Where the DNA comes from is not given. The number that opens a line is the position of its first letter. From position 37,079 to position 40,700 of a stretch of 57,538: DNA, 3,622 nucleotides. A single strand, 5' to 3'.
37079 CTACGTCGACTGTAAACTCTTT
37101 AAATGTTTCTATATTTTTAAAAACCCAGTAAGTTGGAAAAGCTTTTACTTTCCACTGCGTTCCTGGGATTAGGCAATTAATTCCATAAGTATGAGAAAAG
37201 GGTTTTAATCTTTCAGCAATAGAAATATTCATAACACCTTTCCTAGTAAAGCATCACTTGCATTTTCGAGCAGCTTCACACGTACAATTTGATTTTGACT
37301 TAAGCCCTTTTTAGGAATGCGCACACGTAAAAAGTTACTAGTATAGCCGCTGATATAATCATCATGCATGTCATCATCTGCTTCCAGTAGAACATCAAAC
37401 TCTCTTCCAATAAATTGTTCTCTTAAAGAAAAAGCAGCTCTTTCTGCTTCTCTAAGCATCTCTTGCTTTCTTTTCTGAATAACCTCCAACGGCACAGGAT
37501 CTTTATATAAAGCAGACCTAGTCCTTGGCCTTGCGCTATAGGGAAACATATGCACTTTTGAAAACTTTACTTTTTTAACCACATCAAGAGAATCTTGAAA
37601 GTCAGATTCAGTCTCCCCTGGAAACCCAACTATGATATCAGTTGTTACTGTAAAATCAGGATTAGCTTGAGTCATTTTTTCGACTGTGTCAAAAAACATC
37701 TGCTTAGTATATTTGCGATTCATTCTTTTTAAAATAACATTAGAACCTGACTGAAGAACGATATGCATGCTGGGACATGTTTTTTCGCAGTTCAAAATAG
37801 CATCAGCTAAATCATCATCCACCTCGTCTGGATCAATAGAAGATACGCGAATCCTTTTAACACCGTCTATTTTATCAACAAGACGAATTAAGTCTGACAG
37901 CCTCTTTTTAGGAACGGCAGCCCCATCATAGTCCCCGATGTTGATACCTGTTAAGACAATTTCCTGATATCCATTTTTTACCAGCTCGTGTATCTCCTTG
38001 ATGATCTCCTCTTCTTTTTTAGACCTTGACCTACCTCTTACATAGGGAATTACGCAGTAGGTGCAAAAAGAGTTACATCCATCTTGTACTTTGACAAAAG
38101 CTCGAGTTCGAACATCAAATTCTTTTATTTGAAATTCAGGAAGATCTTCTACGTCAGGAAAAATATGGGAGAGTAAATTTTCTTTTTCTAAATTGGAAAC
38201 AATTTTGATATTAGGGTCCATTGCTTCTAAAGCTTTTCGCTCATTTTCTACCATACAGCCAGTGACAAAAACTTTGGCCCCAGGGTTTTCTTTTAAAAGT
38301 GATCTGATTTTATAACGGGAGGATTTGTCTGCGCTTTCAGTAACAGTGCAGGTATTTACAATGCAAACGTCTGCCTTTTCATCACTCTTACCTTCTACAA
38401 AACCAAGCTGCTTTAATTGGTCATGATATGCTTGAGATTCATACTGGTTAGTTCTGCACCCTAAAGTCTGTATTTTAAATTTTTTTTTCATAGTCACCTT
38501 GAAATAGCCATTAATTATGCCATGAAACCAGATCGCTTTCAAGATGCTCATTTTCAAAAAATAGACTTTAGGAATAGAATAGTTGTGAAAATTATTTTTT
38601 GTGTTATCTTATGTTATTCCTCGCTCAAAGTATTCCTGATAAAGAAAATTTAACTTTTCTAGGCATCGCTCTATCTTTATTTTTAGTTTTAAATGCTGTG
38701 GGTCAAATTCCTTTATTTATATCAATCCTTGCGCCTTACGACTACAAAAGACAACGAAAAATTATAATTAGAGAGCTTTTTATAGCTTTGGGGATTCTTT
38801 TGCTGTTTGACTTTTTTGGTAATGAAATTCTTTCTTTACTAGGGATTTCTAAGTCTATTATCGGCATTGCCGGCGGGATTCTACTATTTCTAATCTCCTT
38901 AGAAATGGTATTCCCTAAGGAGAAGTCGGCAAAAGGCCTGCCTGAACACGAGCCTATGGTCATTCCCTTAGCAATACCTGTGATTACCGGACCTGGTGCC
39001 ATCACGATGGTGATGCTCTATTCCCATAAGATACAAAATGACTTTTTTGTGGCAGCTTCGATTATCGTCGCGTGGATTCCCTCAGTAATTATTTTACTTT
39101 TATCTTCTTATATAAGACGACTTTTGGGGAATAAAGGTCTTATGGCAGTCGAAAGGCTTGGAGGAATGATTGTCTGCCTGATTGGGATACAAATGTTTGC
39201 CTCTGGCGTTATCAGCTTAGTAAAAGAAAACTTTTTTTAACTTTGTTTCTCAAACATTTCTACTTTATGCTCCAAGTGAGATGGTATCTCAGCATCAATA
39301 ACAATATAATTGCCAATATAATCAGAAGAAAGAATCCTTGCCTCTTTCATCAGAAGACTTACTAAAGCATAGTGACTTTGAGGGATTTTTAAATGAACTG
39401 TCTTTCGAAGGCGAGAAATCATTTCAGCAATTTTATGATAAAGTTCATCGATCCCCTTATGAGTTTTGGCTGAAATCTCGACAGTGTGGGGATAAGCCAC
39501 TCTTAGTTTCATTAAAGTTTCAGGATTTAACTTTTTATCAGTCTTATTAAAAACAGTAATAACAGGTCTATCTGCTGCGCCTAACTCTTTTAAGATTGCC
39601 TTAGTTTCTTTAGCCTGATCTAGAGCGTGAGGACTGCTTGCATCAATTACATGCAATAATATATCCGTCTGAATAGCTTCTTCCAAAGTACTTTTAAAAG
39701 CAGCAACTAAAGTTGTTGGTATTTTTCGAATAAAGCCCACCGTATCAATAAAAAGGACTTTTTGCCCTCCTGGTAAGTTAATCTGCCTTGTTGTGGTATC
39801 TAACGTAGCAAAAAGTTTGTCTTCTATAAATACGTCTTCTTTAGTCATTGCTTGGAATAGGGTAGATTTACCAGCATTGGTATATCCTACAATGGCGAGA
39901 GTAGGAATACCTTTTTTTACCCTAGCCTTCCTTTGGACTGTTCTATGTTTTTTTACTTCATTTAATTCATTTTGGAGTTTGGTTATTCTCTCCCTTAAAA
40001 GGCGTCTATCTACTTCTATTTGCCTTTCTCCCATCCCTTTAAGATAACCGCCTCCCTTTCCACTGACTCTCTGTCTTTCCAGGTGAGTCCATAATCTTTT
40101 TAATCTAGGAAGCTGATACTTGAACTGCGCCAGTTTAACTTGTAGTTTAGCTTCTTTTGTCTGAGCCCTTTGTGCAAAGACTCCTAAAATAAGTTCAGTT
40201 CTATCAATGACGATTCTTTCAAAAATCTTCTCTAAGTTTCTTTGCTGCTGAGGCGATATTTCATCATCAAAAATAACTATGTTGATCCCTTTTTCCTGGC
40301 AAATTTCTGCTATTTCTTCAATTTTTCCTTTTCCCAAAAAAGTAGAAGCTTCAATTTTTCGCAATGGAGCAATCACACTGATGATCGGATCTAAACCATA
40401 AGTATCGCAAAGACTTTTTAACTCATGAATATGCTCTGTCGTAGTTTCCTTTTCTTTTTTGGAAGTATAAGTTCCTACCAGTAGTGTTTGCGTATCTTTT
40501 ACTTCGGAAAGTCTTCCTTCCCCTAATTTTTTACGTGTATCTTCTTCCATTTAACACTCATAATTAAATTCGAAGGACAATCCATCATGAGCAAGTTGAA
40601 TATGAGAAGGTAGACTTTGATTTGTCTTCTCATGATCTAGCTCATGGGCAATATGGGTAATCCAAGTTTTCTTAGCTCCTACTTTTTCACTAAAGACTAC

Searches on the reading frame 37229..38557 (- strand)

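Call 80: search_protein_families(library=pfam, proteins=[window:37229-38557:-], max_evalue=0.00001)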
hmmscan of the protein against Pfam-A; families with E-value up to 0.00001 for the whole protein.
window:37229-38557:- (442 aa): 2 families
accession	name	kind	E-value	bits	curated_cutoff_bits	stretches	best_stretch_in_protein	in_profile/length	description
PF04055.27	Radical_SAM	-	1.3e-26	94.2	29.5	1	156-325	2-164/166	Radical SAM superfamily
PF00919.26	UPF0004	-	7.9e-26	90.4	27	1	26-120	1-96/98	Uncharacterized protein family UPF0004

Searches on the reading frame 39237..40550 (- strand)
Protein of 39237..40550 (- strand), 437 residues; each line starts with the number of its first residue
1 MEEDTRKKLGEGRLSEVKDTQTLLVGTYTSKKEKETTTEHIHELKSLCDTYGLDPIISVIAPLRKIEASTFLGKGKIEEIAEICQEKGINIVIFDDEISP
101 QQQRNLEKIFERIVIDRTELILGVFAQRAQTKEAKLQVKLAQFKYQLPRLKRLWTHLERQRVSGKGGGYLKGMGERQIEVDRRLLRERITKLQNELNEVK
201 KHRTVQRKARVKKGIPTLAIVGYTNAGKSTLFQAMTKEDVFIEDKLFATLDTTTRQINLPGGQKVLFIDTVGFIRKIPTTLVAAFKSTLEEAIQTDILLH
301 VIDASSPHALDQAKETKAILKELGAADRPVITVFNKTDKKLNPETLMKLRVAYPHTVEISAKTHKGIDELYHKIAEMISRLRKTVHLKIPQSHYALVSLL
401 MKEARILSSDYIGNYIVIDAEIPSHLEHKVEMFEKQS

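Call 17: search_protein_families(library=ncbifam, proteins=[window:39237-40550:-], max_evalue=0.00001)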
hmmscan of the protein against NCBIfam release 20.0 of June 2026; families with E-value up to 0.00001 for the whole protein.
window:39237-40550:- (437 aa): 19 families
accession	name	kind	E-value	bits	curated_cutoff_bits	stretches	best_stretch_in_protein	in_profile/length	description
TIGR03156.1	GTP_HflX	equivalog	4.3e-134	446.9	216.75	1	22-377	2-350/351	GTPase HflX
NF008280.0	PRK11058.1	equivalog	3.9e-100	335.6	441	1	21-399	10-382/426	ribosome rescue GTPase HflX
TIGR00450.1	mnmE_trmE_thdF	equivalog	1e-20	74.2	252.6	1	180-399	177-387/446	tRNA uridine-5-carboxymethylaminomethyl(34) synthesis GTPase MnmE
TIGR03594.1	GTPase_EngA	equivalog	6.7e-20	71.5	306.7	1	216-381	1-163/432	ribosome biogenesis GTPase Der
NF003661.0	PRK05291.1-3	equivalog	3.6e-18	66.1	380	1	183-382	187-374/448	tRNA uridine-5-carboxymethylaminomethyl(34) synthesis GTPase MnmE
NF000908.1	PRK00089.1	equivalog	5.2e-18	65.3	237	1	218-380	6-169/291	GTPase Era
NF008955.0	PRK12297.1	equivalog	7.2e-16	58.1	406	1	215-387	159-337/429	GTPase ObgE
TIGR03918.1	GTP_HydF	equivalog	1.4e-15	57.1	325.55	1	217-381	9-170/392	[FeFe] hydrogenase H-cluster maturation GTPase HydF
TIGR00231.1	small_GTP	domain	4.5e-15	55.8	42.5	1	217-374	5-162/164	GTP-binding protein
TIGR02729.1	Obg_CgtA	equivalog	2.9e-14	52.8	280.25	1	216-378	158-328/329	Obg family GTPase CgtA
NF008956.1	PRK12299.1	equivalog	6.6e-13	48.3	300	1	217-379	160-326/327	GTPase ObgE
TIGR00436.1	era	equivalog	1.5e-12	47.4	116.25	1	218-378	3-163/270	GTPase Era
NF007071.0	PRK09518.1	equivalog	2.7e-12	46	953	1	200-378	429-614/706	bifunctional cytidylate kinase/GTPase Der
NF002828.0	PRK03003.1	equivalog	6.9e-12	44.7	631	1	192-383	17-205/477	ribosome biogenesis GTPase Der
NF007171.0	PRK09602.1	subfamily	1.3e-09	37.5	387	1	217-252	4-39/397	YchF-related putative GTPase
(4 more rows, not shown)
